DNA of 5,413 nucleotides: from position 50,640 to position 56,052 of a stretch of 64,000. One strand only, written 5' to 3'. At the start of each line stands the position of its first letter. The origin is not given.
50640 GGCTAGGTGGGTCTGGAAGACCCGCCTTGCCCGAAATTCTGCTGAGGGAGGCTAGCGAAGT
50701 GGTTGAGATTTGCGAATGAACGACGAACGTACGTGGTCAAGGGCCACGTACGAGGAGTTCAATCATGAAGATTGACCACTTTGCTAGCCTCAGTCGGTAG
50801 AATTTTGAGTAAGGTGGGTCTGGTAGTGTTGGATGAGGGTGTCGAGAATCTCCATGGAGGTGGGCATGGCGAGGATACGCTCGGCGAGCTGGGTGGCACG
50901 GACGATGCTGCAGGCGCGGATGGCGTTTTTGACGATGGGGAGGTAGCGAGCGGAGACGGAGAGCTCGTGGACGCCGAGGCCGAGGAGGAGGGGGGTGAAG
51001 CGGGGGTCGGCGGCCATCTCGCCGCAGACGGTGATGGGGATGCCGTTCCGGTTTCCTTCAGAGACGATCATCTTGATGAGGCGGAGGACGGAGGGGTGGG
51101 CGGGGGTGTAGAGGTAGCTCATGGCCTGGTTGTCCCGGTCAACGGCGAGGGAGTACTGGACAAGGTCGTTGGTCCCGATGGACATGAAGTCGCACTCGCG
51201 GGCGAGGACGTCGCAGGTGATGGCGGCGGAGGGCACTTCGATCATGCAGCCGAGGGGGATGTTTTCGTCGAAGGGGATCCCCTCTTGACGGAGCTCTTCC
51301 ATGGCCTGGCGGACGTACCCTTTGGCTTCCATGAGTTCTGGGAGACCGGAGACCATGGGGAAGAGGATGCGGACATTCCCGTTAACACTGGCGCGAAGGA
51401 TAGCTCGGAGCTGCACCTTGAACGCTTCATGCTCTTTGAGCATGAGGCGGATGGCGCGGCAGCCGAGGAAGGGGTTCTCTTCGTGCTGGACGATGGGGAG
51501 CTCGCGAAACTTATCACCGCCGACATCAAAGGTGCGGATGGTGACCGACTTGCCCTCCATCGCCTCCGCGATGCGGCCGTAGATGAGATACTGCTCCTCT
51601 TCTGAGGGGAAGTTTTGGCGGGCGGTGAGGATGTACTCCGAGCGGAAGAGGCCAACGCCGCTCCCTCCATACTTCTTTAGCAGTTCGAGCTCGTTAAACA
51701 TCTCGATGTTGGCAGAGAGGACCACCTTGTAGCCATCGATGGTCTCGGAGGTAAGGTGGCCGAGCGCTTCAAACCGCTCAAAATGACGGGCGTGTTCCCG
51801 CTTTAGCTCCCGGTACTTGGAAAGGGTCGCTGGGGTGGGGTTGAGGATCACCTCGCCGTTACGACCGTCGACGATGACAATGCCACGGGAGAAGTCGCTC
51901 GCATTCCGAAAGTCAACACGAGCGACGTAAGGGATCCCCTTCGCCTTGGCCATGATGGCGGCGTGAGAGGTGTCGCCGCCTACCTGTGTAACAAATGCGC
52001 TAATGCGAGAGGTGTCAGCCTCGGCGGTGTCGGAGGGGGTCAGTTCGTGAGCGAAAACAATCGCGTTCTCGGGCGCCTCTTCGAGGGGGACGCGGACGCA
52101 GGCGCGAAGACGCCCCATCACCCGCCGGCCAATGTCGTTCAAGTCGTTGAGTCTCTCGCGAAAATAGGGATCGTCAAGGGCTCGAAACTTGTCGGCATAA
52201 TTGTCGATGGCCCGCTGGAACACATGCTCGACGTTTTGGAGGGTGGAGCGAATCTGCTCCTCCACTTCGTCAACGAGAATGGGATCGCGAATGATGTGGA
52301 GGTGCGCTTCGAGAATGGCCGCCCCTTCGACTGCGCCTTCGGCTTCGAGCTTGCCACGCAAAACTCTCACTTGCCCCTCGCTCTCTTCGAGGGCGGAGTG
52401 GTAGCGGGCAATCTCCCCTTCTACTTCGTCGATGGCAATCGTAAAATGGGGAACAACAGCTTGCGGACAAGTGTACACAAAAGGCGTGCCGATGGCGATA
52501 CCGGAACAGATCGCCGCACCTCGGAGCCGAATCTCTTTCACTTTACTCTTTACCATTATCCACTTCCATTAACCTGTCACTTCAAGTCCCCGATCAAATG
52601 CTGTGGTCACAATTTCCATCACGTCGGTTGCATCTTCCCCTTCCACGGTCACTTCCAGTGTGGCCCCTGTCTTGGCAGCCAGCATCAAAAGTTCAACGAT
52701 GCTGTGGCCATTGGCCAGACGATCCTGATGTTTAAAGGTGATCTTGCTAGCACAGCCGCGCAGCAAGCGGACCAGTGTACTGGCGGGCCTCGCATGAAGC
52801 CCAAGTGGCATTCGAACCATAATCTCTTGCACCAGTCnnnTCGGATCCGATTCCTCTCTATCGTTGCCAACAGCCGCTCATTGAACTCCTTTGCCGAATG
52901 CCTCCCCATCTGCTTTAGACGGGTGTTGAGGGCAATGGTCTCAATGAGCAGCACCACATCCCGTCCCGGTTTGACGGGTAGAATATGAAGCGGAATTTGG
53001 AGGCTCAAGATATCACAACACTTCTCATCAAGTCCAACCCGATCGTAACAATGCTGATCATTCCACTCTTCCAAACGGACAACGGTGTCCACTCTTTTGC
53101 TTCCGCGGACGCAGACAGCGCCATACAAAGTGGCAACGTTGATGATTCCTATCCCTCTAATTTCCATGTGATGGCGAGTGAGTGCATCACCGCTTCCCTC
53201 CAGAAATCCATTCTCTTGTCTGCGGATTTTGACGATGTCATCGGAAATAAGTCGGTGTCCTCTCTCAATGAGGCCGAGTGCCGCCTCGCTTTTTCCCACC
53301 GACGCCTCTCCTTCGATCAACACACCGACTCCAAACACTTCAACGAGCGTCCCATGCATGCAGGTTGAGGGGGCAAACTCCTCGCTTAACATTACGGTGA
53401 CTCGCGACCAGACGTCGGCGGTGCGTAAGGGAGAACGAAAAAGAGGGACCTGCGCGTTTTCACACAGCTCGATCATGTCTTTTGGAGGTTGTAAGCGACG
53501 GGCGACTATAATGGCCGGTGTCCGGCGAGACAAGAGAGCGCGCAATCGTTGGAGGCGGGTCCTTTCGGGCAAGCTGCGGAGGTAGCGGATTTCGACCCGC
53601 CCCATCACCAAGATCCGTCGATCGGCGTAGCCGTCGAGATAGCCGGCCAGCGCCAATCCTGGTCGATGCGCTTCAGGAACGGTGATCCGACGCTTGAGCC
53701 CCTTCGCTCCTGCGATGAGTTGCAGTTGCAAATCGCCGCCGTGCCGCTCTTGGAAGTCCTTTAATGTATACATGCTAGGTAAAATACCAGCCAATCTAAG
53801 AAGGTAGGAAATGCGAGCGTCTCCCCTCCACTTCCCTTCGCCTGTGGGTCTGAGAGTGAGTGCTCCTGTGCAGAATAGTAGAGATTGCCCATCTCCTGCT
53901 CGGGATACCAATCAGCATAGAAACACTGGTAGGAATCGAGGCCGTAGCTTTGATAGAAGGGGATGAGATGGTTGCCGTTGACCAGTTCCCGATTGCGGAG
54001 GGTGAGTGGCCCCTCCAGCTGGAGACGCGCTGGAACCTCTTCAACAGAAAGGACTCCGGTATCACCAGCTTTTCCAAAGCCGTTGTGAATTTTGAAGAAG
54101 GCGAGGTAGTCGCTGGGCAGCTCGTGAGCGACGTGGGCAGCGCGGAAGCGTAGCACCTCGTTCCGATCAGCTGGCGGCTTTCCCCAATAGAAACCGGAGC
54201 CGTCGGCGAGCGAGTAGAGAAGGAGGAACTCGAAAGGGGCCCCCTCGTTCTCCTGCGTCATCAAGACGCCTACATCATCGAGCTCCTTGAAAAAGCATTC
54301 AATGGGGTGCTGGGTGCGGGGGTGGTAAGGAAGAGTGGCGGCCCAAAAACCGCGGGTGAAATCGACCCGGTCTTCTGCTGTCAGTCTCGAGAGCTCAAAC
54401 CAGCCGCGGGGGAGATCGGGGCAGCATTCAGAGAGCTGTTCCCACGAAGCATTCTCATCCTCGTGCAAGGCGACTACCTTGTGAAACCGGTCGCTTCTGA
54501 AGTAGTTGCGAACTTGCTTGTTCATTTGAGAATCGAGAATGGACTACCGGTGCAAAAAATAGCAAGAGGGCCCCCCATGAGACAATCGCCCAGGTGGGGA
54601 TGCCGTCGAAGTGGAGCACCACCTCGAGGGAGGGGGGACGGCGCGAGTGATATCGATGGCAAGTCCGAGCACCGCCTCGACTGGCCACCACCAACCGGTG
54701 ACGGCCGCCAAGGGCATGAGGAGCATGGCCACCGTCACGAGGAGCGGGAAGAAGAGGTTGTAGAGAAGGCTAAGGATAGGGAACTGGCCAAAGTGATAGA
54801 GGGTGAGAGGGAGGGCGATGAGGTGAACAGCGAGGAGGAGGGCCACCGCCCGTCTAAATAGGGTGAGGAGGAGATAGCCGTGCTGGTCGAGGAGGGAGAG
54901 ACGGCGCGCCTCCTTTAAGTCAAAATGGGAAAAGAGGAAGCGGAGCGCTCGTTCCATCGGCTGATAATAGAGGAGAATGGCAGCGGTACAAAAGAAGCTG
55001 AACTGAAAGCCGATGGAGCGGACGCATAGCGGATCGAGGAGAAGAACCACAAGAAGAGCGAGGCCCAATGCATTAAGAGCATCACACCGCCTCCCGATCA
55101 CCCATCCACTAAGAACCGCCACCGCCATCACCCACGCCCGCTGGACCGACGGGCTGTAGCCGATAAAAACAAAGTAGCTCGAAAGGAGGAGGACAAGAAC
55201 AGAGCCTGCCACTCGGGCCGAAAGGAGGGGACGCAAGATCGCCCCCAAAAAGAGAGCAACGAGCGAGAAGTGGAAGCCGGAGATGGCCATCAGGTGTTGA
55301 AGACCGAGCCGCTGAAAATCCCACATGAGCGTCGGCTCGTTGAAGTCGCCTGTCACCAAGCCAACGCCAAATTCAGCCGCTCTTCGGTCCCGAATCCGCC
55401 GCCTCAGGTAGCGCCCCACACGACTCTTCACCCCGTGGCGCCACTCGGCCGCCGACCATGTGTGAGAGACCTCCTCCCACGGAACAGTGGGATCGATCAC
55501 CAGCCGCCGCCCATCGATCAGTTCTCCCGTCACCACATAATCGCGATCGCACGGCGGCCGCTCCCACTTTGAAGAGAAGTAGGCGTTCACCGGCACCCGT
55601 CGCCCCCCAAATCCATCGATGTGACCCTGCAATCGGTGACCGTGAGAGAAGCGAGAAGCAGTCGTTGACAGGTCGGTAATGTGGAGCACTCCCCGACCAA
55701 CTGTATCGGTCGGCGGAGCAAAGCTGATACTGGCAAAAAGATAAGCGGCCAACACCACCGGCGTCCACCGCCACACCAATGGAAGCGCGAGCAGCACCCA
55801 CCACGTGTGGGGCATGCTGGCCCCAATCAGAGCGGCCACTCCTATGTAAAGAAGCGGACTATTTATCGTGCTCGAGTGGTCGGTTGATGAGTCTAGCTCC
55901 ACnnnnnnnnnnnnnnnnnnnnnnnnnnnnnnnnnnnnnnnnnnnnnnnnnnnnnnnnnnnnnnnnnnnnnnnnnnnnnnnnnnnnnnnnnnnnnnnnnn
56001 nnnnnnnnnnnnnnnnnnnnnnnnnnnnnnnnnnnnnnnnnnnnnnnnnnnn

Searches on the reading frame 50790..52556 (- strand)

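Call 27: search_protein_families(library=pfam, proteins=[window:50790-52556:-], max_evalue=0.001)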
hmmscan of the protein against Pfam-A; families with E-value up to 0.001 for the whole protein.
window:50790-52556:- (588 aa): 3 families
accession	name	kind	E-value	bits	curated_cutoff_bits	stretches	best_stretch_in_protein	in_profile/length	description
PF02896.24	PEP-utilizers_C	-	2.5e-99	332.6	22.8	1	263-548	5-290/293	PEP-utilising enzyme, PEP-binding domain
PF05524.18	PEP-utilisers_N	-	6.7e-28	97.7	24.4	1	12-135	1-121/121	PEP-utilising enzyme, N-terminal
PF00391.29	PEP-utilizers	-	5.8e-18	64.7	23.1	1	162-234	2-72/72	PEP-utilising enzyme, mobile domain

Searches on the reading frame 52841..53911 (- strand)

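Call 41: search_protein_families(library=pfam, proteins=[window:52841-53911:-], max_evalue=0.001)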
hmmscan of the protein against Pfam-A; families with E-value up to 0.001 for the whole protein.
window:52841-53911:- (357 aa): 2 families
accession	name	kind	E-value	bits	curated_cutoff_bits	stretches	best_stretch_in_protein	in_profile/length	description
PF07475.17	Hpr_kinase_C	-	5.2e-62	208.8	33.3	1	178-346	2-170/171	HPr Serine kinase C-terminal domain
PF02603.21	Hpr_kinase_N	-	7.9e-34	116.8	24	1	60-174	9-124/125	HPr Serine kinase N terminus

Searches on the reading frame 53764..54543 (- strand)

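Call 41: search_protein_families(library=pfam, proteins=[window:53764-54543:-], max_evalue=0.001)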
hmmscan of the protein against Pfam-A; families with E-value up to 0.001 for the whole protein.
window:53764-54543:- (260 aa): 1 family
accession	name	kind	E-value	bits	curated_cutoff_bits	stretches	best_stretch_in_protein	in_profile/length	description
PF09346.15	SMI1_KNR4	-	7.1e-05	23.9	25.4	1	125-252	2-123/125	SMI1 / KNR4 family (SUKH-1)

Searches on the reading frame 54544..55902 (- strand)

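Call 27: search_protein_families(library=pfam, proteins=[window:54544-55902:-], max_evalue=0.001)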
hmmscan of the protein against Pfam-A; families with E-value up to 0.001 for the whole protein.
window:54544-55902:- (452 aa): 1 family
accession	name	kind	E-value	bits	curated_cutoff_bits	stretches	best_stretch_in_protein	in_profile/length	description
PF03772.21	Competence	-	1.2e-42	146.6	23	1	190-417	11-222/270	Competence protein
